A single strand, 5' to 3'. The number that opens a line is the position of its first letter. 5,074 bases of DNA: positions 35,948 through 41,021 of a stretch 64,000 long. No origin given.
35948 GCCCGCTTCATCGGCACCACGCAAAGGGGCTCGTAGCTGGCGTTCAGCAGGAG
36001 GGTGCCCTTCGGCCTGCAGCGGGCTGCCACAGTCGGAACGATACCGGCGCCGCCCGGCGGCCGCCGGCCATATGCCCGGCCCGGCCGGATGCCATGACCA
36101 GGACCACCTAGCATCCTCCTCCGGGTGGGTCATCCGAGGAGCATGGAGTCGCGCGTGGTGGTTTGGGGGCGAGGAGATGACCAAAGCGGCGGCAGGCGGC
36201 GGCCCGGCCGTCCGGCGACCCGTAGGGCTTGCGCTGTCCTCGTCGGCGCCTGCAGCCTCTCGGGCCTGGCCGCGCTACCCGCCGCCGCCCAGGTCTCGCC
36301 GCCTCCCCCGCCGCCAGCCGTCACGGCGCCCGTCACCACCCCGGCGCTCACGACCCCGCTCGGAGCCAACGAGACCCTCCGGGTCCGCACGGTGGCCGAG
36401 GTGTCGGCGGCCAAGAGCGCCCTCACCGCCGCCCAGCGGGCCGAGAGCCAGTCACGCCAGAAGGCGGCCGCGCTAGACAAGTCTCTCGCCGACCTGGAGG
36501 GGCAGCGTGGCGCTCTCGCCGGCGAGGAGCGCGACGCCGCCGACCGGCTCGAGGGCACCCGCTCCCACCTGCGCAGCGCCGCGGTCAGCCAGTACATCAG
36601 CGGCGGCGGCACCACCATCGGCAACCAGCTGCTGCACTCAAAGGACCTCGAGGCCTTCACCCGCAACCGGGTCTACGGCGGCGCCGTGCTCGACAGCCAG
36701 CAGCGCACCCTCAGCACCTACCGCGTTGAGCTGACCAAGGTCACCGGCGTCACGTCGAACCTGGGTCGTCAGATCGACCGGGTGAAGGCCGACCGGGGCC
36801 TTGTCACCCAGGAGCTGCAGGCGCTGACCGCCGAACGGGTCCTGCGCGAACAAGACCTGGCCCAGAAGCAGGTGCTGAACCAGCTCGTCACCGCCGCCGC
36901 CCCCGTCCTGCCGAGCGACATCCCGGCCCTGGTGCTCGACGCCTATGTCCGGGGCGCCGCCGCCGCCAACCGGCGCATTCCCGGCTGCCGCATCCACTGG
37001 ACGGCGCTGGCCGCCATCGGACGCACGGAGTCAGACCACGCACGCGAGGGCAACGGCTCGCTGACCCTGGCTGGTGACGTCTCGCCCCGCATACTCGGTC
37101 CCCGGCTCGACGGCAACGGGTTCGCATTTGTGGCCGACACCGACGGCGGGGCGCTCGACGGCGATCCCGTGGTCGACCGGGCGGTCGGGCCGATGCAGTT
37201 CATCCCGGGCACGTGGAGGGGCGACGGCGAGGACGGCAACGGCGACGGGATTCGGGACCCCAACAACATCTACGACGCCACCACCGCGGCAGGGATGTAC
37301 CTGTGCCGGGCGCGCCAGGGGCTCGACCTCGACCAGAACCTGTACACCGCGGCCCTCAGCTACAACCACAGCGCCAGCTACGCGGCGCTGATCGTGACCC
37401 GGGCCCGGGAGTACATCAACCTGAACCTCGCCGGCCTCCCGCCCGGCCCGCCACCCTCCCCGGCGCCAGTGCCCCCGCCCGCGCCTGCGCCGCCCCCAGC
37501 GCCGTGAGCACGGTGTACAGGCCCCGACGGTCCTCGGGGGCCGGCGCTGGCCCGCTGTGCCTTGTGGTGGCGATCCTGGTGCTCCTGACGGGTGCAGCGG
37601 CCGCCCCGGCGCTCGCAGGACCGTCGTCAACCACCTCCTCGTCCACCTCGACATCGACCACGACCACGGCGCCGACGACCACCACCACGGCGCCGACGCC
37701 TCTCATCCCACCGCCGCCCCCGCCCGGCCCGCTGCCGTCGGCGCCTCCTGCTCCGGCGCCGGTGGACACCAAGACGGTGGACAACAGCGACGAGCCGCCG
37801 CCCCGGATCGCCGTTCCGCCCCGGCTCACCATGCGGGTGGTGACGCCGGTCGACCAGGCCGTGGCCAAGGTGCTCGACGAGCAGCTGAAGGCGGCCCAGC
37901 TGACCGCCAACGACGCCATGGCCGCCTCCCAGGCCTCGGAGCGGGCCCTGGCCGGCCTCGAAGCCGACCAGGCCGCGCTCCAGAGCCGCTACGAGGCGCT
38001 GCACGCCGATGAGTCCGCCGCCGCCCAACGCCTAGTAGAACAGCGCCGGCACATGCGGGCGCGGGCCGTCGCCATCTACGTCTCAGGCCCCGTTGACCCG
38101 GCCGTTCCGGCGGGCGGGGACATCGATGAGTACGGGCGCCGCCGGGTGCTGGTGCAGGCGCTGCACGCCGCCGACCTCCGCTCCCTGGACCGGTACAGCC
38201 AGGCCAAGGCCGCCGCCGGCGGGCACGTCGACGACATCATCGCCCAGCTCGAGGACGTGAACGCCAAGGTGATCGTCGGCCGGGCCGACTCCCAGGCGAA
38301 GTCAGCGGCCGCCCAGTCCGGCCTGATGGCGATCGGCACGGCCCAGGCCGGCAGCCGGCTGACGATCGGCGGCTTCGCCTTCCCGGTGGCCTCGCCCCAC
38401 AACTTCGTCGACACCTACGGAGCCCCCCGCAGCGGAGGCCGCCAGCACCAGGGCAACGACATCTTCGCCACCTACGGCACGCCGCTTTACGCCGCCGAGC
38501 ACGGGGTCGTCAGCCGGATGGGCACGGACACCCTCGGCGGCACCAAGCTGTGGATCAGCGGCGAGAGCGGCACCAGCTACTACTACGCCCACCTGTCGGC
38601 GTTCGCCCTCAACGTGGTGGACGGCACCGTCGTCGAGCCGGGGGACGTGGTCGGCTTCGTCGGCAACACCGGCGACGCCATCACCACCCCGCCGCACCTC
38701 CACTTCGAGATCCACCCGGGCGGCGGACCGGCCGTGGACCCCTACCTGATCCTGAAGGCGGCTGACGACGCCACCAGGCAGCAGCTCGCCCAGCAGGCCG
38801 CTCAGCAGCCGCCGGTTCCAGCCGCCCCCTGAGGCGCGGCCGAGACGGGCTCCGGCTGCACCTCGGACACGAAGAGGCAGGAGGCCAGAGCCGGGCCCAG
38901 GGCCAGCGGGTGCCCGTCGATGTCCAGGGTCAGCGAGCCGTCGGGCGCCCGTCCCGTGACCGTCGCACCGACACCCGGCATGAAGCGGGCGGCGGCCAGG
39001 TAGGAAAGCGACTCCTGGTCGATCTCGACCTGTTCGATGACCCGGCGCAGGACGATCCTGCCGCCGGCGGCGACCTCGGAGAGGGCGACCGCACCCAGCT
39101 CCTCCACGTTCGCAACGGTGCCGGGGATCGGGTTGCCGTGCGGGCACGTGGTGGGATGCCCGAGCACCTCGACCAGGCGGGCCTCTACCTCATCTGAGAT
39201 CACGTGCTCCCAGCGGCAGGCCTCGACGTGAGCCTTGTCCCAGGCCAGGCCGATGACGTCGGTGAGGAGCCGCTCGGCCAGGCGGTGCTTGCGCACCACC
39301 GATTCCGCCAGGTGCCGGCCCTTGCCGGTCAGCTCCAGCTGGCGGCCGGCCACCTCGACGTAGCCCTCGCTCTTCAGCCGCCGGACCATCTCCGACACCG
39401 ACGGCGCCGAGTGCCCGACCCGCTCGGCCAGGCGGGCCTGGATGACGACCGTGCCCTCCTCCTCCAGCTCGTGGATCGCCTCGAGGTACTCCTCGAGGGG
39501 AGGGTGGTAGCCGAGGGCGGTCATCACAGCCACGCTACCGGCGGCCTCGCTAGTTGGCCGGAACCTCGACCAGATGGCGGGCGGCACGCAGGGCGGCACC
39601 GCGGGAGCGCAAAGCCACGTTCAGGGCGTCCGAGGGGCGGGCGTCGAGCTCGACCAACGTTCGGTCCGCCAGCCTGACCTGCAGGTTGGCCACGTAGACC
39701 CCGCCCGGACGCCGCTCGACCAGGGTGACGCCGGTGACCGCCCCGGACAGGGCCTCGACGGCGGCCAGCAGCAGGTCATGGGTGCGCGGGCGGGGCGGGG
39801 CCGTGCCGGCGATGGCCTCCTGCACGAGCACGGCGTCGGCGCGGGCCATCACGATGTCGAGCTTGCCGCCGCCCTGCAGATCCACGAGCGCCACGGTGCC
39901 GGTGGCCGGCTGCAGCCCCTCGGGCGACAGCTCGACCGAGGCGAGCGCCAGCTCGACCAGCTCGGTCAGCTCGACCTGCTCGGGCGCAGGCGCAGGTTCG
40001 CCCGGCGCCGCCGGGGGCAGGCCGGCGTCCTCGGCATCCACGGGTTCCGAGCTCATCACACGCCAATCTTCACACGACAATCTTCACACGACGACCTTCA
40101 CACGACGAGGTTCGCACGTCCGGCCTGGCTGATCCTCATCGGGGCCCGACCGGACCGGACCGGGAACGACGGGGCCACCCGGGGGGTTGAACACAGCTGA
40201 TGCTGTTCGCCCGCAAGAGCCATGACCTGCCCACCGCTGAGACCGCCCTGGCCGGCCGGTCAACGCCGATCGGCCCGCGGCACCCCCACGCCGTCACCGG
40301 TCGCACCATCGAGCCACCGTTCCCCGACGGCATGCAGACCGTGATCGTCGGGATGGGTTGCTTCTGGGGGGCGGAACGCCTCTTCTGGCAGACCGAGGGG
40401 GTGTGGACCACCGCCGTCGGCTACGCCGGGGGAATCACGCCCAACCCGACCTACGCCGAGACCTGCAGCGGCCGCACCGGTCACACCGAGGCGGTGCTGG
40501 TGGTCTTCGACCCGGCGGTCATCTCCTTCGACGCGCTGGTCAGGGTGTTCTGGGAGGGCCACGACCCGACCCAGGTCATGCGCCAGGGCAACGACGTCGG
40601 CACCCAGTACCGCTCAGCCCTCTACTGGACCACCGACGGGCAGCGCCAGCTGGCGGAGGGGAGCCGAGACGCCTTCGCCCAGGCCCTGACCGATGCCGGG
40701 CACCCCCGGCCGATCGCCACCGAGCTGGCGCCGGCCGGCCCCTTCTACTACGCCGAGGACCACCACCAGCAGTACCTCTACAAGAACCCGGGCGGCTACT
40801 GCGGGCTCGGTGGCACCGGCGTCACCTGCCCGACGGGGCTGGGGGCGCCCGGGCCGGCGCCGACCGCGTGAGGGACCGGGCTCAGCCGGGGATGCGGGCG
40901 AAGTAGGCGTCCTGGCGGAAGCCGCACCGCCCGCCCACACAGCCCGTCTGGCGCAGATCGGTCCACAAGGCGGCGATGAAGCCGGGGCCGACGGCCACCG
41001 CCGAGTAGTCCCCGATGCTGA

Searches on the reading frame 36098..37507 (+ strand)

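Call 42: search_protein_families(library=pfam, proteins=[window:36098-37507:+], max_evalue=0.001)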
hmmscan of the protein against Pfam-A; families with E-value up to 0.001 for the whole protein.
window:36098-37507:+ (469 aa): 1 family
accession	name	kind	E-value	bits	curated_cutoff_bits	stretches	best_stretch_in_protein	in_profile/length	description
PF13406.11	SLT_2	-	0.00029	20.6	24.3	1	362-404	155-198/292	Transglycosylase SLT domain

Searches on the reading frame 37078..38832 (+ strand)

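Call 42: search_protein_families(library=pfam, proteins=[window:37078-38832:+], max_evalue=0.001)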
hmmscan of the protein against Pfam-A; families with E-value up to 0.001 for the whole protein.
window:37078-38832:+ (584 aa): 1 family
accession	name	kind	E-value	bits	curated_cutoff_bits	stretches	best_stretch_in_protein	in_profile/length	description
PF01551.29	Peptidase_M23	-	2.1e-20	73.2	28.7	1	456-555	2-96/96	Peptidase family M23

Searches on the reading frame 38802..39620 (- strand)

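Call 42: search_protein_families(library=pfam, proteins=[window:38802-39620:-], max_evalue=0.001)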
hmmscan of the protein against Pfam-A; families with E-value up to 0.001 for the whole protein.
window:38802-39620:- (272 aa): 7 families
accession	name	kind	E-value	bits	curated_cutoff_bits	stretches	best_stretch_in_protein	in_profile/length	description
PF02742.21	Fe_dep_repr_C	-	2.6e-32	111.1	27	1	98-166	1-69/70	Iron dependent repressor, metal binding and dimerisation domain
PF01325.25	Fe_dep_repress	-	3.3e-16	59.7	26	1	42-93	6-57/60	Iron dependent repressor, N-terminal DNA binding domain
PF04023.20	FeoA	-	3.9e-07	30.5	23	1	179-252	2-73/74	FeoA domain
PF12802.13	MarR_2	-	3.3e-06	27.6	27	1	48-90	10-52/61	MarR family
PF13412.12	HTH_24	-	3.8e-06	26.8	21.9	1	61-89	20-48/48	Winged helix-turn-helix DNA-binding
PF24034.1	DUF7343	-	0.00028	21.1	27.6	1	48-89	8-49/62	Domain of unknown function (DUF7343)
PF13545.12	HTH_Crp_2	-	0.00054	20.3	27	0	61-97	25-61/70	Crp-like helix-turn-helix domain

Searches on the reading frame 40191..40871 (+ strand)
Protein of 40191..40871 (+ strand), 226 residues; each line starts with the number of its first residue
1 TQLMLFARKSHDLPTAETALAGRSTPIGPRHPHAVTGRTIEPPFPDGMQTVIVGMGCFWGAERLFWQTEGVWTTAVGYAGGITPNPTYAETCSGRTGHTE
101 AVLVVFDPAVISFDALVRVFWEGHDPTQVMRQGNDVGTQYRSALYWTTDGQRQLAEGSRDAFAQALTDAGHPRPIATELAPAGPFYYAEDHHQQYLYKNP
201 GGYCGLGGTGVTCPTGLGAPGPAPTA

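Call 42: search_protein_families(library=pfam, proteins=[window:40191-40871:+], max_evalue=0.001)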
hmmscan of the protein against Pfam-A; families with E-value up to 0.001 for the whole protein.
window:40191-40871:+ (226 aa): 1 family
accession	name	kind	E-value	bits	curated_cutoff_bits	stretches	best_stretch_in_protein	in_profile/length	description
PF01625.27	PMSR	-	1.4e-59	201.2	23.7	1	51-204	2-152/153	Peptide methionine sulfoxide reductase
